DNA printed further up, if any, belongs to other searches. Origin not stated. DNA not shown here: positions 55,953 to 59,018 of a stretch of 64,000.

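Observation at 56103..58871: Complete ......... intein inserted immediately before the catalytic cysteine of a nucleotide-sugar dehydrogenase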

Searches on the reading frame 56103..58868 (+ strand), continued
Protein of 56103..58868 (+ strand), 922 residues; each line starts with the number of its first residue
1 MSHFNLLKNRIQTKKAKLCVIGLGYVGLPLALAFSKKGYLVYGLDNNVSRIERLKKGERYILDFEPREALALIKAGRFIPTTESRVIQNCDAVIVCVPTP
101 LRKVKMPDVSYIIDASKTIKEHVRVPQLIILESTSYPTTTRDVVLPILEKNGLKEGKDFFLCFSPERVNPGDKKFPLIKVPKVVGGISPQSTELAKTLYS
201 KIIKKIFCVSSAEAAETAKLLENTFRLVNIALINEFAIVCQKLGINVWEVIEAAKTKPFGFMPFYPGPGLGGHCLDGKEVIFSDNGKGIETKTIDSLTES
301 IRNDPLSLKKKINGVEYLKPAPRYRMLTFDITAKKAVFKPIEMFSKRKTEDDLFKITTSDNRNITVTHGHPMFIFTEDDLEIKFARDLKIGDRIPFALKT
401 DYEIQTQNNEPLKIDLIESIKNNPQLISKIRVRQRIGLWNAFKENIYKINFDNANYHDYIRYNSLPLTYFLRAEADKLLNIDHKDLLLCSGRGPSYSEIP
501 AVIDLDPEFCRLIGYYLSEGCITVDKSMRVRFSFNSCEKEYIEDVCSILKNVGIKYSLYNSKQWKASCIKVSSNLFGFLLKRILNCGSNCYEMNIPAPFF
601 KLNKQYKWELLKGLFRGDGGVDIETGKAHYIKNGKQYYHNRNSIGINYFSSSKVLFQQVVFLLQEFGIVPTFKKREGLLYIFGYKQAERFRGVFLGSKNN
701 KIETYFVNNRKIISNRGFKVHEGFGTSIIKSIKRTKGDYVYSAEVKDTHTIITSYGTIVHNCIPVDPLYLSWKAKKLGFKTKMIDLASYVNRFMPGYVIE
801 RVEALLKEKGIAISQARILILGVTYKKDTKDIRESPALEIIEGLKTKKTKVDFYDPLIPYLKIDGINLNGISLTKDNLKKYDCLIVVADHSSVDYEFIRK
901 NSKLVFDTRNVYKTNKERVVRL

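Call 67: find_homologous_proteins(query=P0106, max_evalue=1e-20)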
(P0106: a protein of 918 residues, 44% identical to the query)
Query P0106 (918 aa): 1370 proteins with E <= 1e-20 among 8000 candidates; the best 120 are listed.
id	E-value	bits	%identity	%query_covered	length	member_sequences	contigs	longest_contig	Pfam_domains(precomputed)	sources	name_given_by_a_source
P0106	0.0e+0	2073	100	100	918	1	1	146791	PF00984.25,PF03446.22,PF14528.12,PF03721.21,PF03720.23,PF14890.12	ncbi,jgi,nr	ncbi:MAG: hypothetical protein CBR30_03775 [Dictyoglomus sp. NZ13-RE01]|nr:MAG: hypothetical protein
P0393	0.0e+0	1766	84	99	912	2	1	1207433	PF00984.25,PF03446.22,PF14528.12,PF03721.21,PF03720.23,PF14890.12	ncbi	-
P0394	0.0e+0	1749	83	100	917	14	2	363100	PF00984.25,PF03446.22,PF14528.12,PF03721.21,PF03720.23,PF14890.12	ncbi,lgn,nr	ncbi:MAG: nucleotide sugar dehydrogenase [Dictyoglomus thermophilum]|nr:nucleotide sugar dehydrogena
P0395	0.0e+0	1642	78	100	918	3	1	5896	PF00984.25,PF03446.22,PF14528.12,PF03721.21,PF03720.23,PF14890.12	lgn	-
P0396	0.0e+0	1592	77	100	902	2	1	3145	PF00984.25,PF03446.22,PF14528.12,PF03721.21,PF03720.23,PF14890.12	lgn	-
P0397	0.0e+0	1432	69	99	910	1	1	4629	PF00984.25,PF03446.22,PF14528.12,PF03721.21,PF03720.23,PF14890.12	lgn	-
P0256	0.0e+0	1428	69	99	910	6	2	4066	PF00984.25,PF03446.22,PF14528.12,PF03721.21,PF03720.23,PF14890.12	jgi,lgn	jgi:nucleotide sugar dehydrogenase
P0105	0.0e+0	1417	68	99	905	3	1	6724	PF00984.25,PF03721.21,PF03720.23,PF14890.12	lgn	-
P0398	0.0e+0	1388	68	99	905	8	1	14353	PF00984.25,PF03446.22,PF14528.12,PF03721.21,PF03720.23,PF14890.12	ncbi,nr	ncbi:TPA: nucleotide sugar dehydrogenase [bacterium]|nr:nucleotide sugar dehydrogenase [bacterium]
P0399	0.0e+0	1091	55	98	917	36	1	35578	PF00984.25,PF03446.22,PF14528.12,PF03721.21,PF03720.23,PF14890.12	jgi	jgi:nucleotide sugar dehydrogenase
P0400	0.0e+0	1031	51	98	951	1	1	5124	PF07591.16,PF00984.25,PF03446.22,PF14528.12,PF03721.21,PF03720.23,PF14890.12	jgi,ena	-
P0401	0.0e+0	1029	51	98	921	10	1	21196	PF00984.25,PF03446.22,PF14528.12,PF03721.21,PF03720.23,PF14890.12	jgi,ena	-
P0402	6.7e-291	986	70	46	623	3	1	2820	PF00984.25,PF03446.22,PF03721.21,PF03720.23,PF14890.12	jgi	jgi:nucleotide sugar dehydrogenase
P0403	7.6e-291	986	75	42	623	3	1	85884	PF00984.25,PF03446.22,PF03721.21,PF03720.23,PF14890.12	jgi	jgi:nucleotide sugar dehydrogenase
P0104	1.7e-275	935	49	97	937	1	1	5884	PF00984.25,PF03446.22,PF14528.12,PF03721.21,PF03720.23,PF14890.12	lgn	-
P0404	5.7e-272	923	47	97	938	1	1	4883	PF00984.25,PF03446.22,PF14528.12,PF03721.21,PF03720.23,PF14890.12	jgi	jgi:UDP-N-acetyl-D-mannosaminuronate dehydrogenase/intein/homing endonuclease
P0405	6.2e-272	923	48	97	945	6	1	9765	PF00984.25,PF03446.22,PF14528.12,PF03721.21,PF03720.23,PF14890.12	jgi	jgi:UDP-N-acetyl-D-mannosaminuronate dehydrogenase/intein/homing endonuclease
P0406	2.7e-271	921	71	42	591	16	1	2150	PF07591.16,PF00984.25,PF03446.22,PF03721.21,PF03720.23,PF14890.12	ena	-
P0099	4.9e-271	920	48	97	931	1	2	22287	PF00984.25,PF03446.22,PF14528.12,PF03721.21,PF03720.23,PF14890.12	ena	-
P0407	6.3e-269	913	47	98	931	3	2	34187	PF00984.25,PF14528.12,PF03721.21,PF03720.23,PF14890.12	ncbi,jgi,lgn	jgi:nucleotide sugar dehydrogenase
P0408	2.6e-268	911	47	97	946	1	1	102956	PF00984.25,PF03446.22,PF14528.12,PF03721.21,PF03720.23,PF14890.12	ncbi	-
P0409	3.2e-268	911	48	97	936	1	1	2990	PF07591.16,PF00984.25,PF03446.22,PF14528.12,PF03721.21,PF03720.23,PF14890.12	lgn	-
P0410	7.4e-268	910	47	97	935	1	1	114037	PF00984.25,PF03446.22,PF14528.12,PF03721.21,PF03720.23,PF14890.12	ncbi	-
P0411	2.1e-267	908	48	97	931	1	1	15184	PF00984.25,PF03446.22,PF14528.12,PF03721.21,PF03720.23,PF14890.12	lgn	-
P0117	7.3e-267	906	48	97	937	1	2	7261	PF00984.25,PF03446.22,PF14528.12,PF03721.21,PF03720.23,PF14890.12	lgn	-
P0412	2.2e-266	905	47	96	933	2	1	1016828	PF00984.25,PF03446.22,PF14528.12,PF03721.21,PF03720.23,PF14890.12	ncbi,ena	-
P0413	3.5e-266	904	48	98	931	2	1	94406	PF00984.25,PF14528.12,PF03721.21,PF03720.23,PF14890.12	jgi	-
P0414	1.7e-265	902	47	97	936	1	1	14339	PF00984.25,PF03446.22,PF14528.12,PF03721.21,PF03720.23,PF14890.12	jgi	jgi:UDP-N-acetyl-D-mannosaminuronate dehydrogenase/intein/homing endonuclease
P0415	1.8e-265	902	48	97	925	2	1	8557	PF00984.25,PF03446.22,PF14528.12,PF03721.21,PF03720.23,PF14890.12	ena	-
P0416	4.2e-265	900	46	99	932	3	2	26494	PF00984.25,PF03446.22,PF14528.12,PF03721.21,PF03720.23,PF14890.12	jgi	jgi:nucleotide sugar dehydrogenase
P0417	4.3e-265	900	48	98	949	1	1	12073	PF00984.25,PF03446.22,PF14528.12,PF03721.21,PF03720.23,PF14890.12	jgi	jgi:UDP-N-acetyl-D-mannosaminuronate dehydrogenase/intein/homing endonuclease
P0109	4.5e-265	900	48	97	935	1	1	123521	PF00984.25,PF03446.22,PF14528.12,PF03721.21,PF03720.23,PF14890.12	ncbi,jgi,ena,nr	ncbi:MAG TPA: nucleotide sugar dehydrogenase [Pyrinomonadaceae bacterium]|nr:nucleotide sugar dehydr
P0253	6.6e-265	900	47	97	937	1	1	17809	PF00984.25,PF03446.22,PF14528.12,PF03721.21,PF03720.23,PF14890.12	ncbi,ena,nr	ncbi:MAG TPA: nucleotide sugar dehydrogenase [Pyrinomonadaceae bacterium]|nr:nucleotide sugar dehydr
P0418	3.1e-264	898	46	98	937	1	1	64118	PF00984.25,PF03446.22,PF14528.12,PF03721.21,PF03720.23,PF14890.12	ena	-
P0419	7.6e-264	896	46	99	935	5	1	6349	PF00984.25,PF03446.22,PF14528.12,PF03721.21,PF03720.23,PF14890.12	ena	-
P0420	9.4e-264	896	47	97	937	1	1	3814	PF00984.25,PF03446.22,PF14528.12,PF03721.21,PF03720.23,PF14890.12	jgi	jgi:UDP-N-acetyl-D-mannosaminuronate dehydrogenase/intein/homing endonuclease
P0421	1.3e-263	895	48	97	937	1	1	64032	PF00984.25,PF03446.22,PF14528.12,PF03721.21,PF03720.23,PF14890.12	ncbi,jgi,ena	ncbi:MAG TPA: nucleotide sugar dehydrogenase [Pyrinomonadaceae bacterium]|jgi:UDP-N-acetyl-D-mannosa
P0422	1.7e-263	895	47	97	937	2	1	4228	PF00984.25,PF03446.22,PF14528.12,PF03721.21,PF03720.23,PF14890.12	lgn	-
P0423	2.7e-263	894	47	98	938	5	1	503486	PF00984.25,PF03446.22,PF14528.12,PF03721.21,PF03720.23,PF14890.12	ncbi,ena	-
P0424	4.6e-263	894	47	98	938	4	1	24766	PF00984.25,PF03446.22,PF14528.12,PF03721.21,PF03720.23,PF14890.12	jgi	jgi:nucleotide sugar dehydrogenase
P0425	1.4e-262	892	46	98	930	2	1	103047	PF00984.25,PF14528.12,PF03721.21,PF03720.23,PF14890.12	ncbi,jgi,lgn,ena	-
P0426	1.8e-262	892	47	97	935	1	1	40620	PF00984.25,PF03446.22,PF14528.12,PF03721.21,PF03720.23,PF14890.12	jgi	jgi:UDP-N-acetyl-D-mannosaminuronate dehydrogenase/intein/homing endonuclease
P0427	3.4e-262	891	47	99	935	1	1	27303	PF00984.25,PF03446.22,PF14528.12,PF03721.21,PF03720.23,PF14890.12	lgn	-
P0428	3.9e-262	891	47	98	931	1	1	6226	PF00984.25,PF03446.22,PF14528.12,PF03721.21,PF03720.23,PF14890.12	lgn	-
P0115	4.9e-262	890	47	97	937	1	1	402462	PF07591.16,PF00984.25,PF03446.22,PF14528.12,PF03721.21,PF03720.23,PF14890.12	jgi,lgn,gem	-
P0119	5.0e-262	890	47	97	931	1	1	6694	PF00984.25,PF03446.22,PF14528.12,PF03721.21,PF03720.23,PF14890.12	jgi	jgi:UDP-N-acetyl-D-mannosaminuronate dehydrogenase/intein/homing endonuclease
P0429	2.1e-261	888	47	98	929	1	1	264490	PF00984.25,PF03446.22,PF14528.12,PF03721.21,PF03720.23,PF14890.12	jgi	jgi:nucleotide sugar dehydrogenase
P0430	2.8e-261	888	46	97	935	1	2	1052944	PF00984.25,PF03446.22,PF14528.12,PF03721.21,PF03720.23,PF14890.12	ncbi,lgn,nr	ncbi:MAG: nucleotide sugar dehydrogenase, partial [Acidobacteria bacterium]|nr:nucleotide sugar dehy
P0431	5.8e-261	887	46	97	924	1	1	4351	PF00984.25,PF03446.22,PF14528.12,PF03721.21,PF03720.23,PF14890.12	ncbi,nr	ncbi:MAG: nucleotide sugar dehydrogenase, partial [Acidobacteria bacterium]|nr:nucleotide sugar dehy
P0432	7.4e-261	886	46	97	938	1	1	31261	PF00984.25,PF03446.22,PF14528.12,PF03721.21,PF03720.23,PF14890.12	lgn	-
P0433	7.5e-261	886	47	97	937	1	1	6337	PF00984.25,PF03446.22,PF14528.12,PF03721.21,PF03720.23,PF14890.12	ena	-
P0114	4.8e-260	884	47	97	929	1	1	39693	PF07591.16,PF00984.25,PF03446.22,PF14528.12,PF03721.21,PF03720.23,PF14890.12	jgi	jgi:nucleotide sugar dehydrogenase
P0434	9.8e-260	883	46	97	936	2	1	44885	PF00984.25,PF03446.22,PF14528.12,PF03721.21,PF03720.23,PF14890.12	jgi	jgi:UDP-N-acetyl-D-mannosaminuronate dehydrogenase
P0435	1.1e-259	882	47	97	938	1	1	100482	PF00984.25,PF03446.22,PF14528.12,PF03721.21,PF03720.23,PF14890.12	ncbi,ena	-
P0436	1.2e-259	882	47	98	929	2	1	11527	PF00984.25,PF03446.22,PF14528.12,PF03721.21,PF03720.23,PF14890.12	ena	-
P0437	1.8e-259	882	47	97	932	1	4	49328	PF00984.25,PF03446.22,PF14528.12,PF03721.21,PF03720.23,PF14890.12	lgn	-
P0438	3.6e-259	881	47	99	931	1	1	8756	PF00984.25,PF03446.22,PF14528.12,PF03721.21,PF03720.23,PF14890.12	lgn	-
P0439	3.8e-259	881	46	97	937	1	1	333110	PF00984.25,PF03446.22,PF14528.12,PF03721.21,PF03720.23,PF14890.12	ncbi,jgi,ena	ncbi:MAG TPA: nucleotide sugar dehydrogenase [Pyrinomonadaceae bacterium]|jgi:nucleotide sugar dehyd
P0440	4.2e-259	881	46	97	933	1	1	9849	PF00984.25,PF03446.22,PF14528.12,PF03721.21,PF03720.23,PF14890.12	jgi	jgi:UDP-N-acetyl-D-mannosaminuronate dehydrogenase/intein/homing endonuclease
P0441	4.7e-259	880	47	97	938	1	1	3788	PF00984.25,PF03446.22,PF14528.12,PF03721.21,PF03720.23,PF14890.12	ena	-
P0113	5.5e-259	880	46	98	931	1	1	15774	PF00984.25,PF14528.12,PF03721.21,PF03720.23,PF14890.12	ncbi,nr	ncbi:MAG TPA: nucleotide sugar dehydrogenase [Blastocatellia bacterium]|nr:nucleotide sugar dehydrog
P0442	1.1e-258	879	46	98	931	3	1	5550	PF00984.25,PF14528.12,PF03721.21,PF03720.23,PF14890.12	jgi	jgi:UDP-N-acetyl-D-mannosaminuronate dehydrogenase/intein/homing endonuclease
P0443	1.4e-258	879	46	97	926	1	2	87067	PF00984.25,PF03446.22,PF14528.12,PF03721.21,PF03720.23,PF14890.12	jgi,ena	-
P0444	3.2e-258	878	47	97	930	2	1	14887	PF00984.25,PF03446.22,PF14528.12,PF03721.21,PF03720.23,PF14890.12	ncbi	-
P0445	3.7e-258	877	46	98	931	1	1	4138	PF00984.25,PF14528.12,PF03721.21,PF03720.23,PF14890.12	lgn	-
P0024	5.0e-258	877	47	97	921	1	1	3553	PF00984.25,PF03446.22,PF14528.12,PF03721.21,PF03720.23,PF14890.12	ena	-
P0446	2.0e-257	875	46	97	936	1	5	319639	PF00984.25,PF03446.22,PF14528.12,PF03721.21,PF03720.23,PF14890.12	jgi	jgi:UDP-N-acetyl-D-mannosaminuronate dehydrogenase/intein/homing endonuclease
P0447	2.8e-257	874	46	97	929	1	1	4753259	PF00984.25,PF03446.22,PF14528.12,PF03721.21,PF03720.23,PF14890.12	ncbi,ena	-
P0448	5.6e-257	873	47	97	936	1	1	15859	PF07591.16,PF00984.25,PF03446.22,PF14528.12,PF03721.21,PF03720.23,PF14890.12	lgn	-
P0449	9.9e-257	873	47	98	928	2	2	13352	PF00984.25,PF03446.22,PF14528.12,PF03721.21,PF03720.23,PF14890.12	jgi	jgi:nucleotide sugar dehydrogenase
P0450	1.3e-256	872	47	97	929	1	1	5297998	PF00984.25,PF03446.22,PF14528.12,PF03721.21,PF03720.23,PF14890.12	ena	-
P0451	1.5e-256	872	46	97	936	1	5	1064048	PF00984.25,PF03446.22,PF14528.12,PF03721.21,PF03720.23,PF14890.12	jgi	jgi:nucleotide sugar dehydrogenase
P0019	1.5e-256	872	46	98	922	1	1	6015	PF00984.25,PF03446.22,PF14528.12,PF03721.21,PF03720.23,PF14890.12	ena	-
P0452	1.7e-256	872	46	98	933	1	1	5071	PF00984.25,PF03446.22,PF14528.12,PF03721.21,PF03720.23,PF14890.12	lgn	-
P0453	1.7e-256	872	46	97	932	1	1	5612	PF00984.25,PF03446.22,PF14528.12,PF03721.21,PF03720.23,PF14890.12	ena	-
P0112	1.8e-256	872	48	97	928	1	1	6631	PF00984.25,PF03446.22,PF14528.12,PF03721.21,PF03720.23,PF14890.12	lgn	-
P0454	2.3e-256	871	46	97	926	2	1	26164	PF00984.25,PF03446.22,PF14528.12,PF03721.21,PF03720.23,PF14890.12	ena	-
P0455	5.9e-256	870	46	97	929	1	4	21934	PF00984.25,PF03446.22,PF14528.12,PF03721.21,PF03720.23,PF14890.12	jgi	jgi:nucleotide sugar dehydrogenase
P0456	6.3e-256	870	46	97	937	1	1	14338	PF00984.25,PF03446.22,PF14528.12,PF03721.21,PF03720.23,PF14890.12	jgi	jgi:UDP-N-acetyl-D-mannosaminuronate dehydrogenase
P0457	6.6e-256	870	47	97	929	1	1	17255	PF00984.25,PF03446.22,PF14528.12,PF03721.21,PF03720.23,PF14890.12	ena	-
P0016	7.3e-256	870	47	98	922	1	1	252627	PF00984.25,PF03446.22,PF14528.12,PF03721.21,PF03720.23,PF14890.12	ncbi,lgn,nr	ncbi:MAG: nucleotide sugar dehydrogenase [Candidatus Omnitrophota bacterium]|nr:nucleotide sugar deh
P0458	8.8e-256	870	47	97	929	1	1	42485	PF00984.25,PF03446.22,PF14528.12,PF03721.21,PF03720.23,PF14890.12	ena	-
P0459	1.5e-255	869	46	97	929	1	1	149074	PF00984.25,PF03446.22,PF14528.12,PF03721.21,PF03720.23,PF14890.12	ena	-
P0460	2.4e-255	868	46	97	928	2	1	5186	PF00984.25,PF03446.22,PF14528.12,PF03721.21,PF03720.23,PF14890.12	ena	-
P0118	2.4e-255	868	47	97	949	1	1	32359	PF00984.25,PF03446.22,PF14528.12,PF03721.21,PF03720.23,PF14890.12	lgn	-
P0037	3.2e-255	868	46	98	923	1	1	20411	PF00984.25,PF03446.22,PF14528.12,PF03721.21,PF03720.23,PF14890.12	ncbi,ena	-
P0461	5.9e-255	867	46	98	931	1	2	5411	PF00984.25,PF03446.22,PF14528.12,PF03721.21,PF03720.23,PF14890.12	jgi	jgi:UDP-N-acetyl-D-mannosaminuronate dehydrogenase/intein/homing endonuclease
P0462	1.2e-254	866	46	97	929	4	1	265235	PF00984.25,PF03446.22,PF14528.12,PF03721.21,PF03720.23,PF14890.12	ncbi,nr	ncbi:MAG: nucleotide sugar dehydrogenase [Acidobacteria bacterium]|nr:nucleotide sugar dehydrogenase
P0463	1.4e-254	866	46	98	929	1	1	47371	PF00984.25,PF03446.22,PF14528.12,PF03721.21,PF03720.23,PF14890.12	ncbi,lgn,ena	-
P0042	3.0e-254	864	46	97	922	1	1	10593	PF00984.25,PF03446.22,PF14528.12,PF03721.21,PF03720.23,PF14890.12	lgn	-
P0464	3.2e-253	861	46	97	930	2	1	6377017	PF00984.25,PF03446.22,PF14528.12,PF03721.21,PF03720.23,PF14890.12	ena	-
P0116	3.8e-253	861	46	98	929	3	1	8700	PF00984.25,PF03446.22,PF14528.12,PF03721.21,PF03720.23,PF14890.12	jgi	-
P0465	8.8e-253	860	46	97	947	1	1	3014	PF00984.25,PF03446.22,PF14528.12,PF03721.21,PF03720.23,PF02737.25,PF14890.12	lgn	-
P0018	9.4e-253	860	46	97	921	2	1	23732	PF00984.25,PF03446.22,PF14528.12,PF03721.21,PF03720.23,PF02737.25,PF14890.12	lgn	-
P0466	1.4e-252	859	46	97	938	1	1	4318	PF00984.25,PF03446.22,PF14528.12,PF03721.21,PF03720.23,PF14890.12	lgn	-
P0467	1.6e-252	859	46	98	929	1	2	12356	PF00984.25,PF03446.22,PF14528.12,PF03721.21,PF03720.23,PF14890.12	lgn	-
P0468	2.0e-252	858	46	97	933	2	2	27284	PF00984.25,PF03446.22,PF14528.12,PF03721.21,PF03720.23,PF14890.12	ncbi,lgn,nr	ncbi:MAG: nucleotide sugar dehydrogenase [Acidobacteriota bacterium]|nr:nucleotide sugar dehydrogena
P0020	5.0e-252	857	46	97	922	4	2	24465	PF00984.25,PF03446.22,PF14528.12,PF03721.21,PF03720.23,PF14890.12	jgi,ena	-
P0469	5.5e-252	857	46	97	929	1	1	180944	PF00984.25,PF03446.22,PF14528.12,PF03721.21,PF03720.23,PF14890.12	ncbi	-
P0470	2.2e-251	855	46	98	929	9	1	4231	PF00984.25,PF03446.22,PF14528.12,PF03721.21,PF03720.23,PF14890.12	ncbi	-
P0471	3.4e-251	854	46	97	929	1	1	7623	PF00984.25,PF03446.22,PF14528.12,PF03721.21,PF03720.23,PF14890.12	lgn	-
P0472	7.8e-251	853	45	97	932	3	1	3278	PF00984.25,PF03446.22,PF14528.12,PF03721.21,PF03720.23,PF14890.12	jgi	-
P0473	2.0e-250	852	46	97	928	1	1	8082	PF07591.16,PF00984.25,PF03446.22,PF14528.12,PF03721.21,PF03720.23,PF14890.12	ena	-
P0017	2.4e-250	852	46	99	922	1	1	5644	PF00984.25,PF03446.22,PF03721.21,PF03720.23,PF14890.12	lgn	-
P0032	2.4e-250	852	46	99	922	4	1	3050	PF00984.25,PF03446.22,PF14528.12,PF03721.21,PF03720.23,PF14890.12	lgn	-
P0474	2.5e-250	851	45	97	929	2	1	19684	PF00984.25,PF03446.22,PF14528.12,PF03721.21,PF03720.23,PF14890.12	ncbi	-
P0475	1.2e-249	849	45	97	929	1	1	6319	PF00984.25,PF03446.22,PF14528.12,PF03721.21,PF03720.23,PF14890.12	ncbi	-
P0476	1.4e-249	849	46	97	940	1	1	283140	PF00984.25,PF03446.22,PF14528.12,PF03721.21,PF03720.23,PF14890.12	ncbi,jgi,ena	ncbi:MAG TPA: nucleotide sugar dehydrogenase [Pyrinomonadaceae bacterium]|jgi:UDP-N-acetyl-D-mannosa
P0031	1.7e-249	849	45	98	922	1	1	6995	PF00984.25,PF03446.22,PF14528.12,PF03721.21,PF03720.23,PF14890.12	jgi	jgi:nucleotide sugar dehydrogenase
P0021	2.8e-249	848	46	98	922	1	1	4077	PF00984.25,PF03446.22,PF14528.12,PF03721.21,PF03720.23,PF14890.12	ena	-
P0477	7.5e-249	847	45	97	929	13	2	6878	PF00984.25,PF03446.22,PF14528.12,PF03721.21,PF03720.23,PF14890.12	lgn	-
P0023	1.7e-247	842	45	97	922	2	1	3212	PF00984.25,PF03446.22,PF14528.12,PF03721.21,PF03720.23,PF14890.12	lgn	-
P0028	2.2e-247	842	46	97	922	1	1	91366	PF00984.25,PF03446.22,PF14528.12,PF03721.21,PF03720.23,PF14890.12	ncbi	-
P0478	6.0e-247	840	45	97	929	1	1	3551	PF00984.25,PF03446.22,PF14528.12,PF03721.21,PF03720.23,PF14890.12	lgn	-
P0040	1.1e-246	839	45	97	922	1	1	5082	PF00984.25,PF03446.22,PF14528.12,PF03721.21,PF03720.23,PF14890.12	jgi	-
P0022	1.9e-246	839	46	97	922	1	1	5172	PF00984.25,PF03446.22,PF14528.12,PF03721.21,PF03720.23,PF14890.12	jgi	-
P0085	2.7e-246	838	45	97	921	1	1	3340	PF00984.25,PF03446.22,PF14528.12,PF03721.21,PF03720.23,PF14890.12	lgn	-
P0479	4.3e-246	837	46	98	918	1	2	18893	PF00984.25,PF03446.22,PF14528.12,PF03721.21,PF03720.23,PF14890.12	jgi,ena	-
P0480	1.7e-245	836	46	97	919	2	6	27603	PF00984.25,PF03446.22,PF14528.12,PF03721.21,PF03720.23,PF02737.25,PF14890.12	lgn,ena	-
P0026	3.6e-245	834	45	97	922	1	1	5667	PF00984.25,PF03446.22,PF14528.12,PF03721.21,PF03720.23,PF14890.12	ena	-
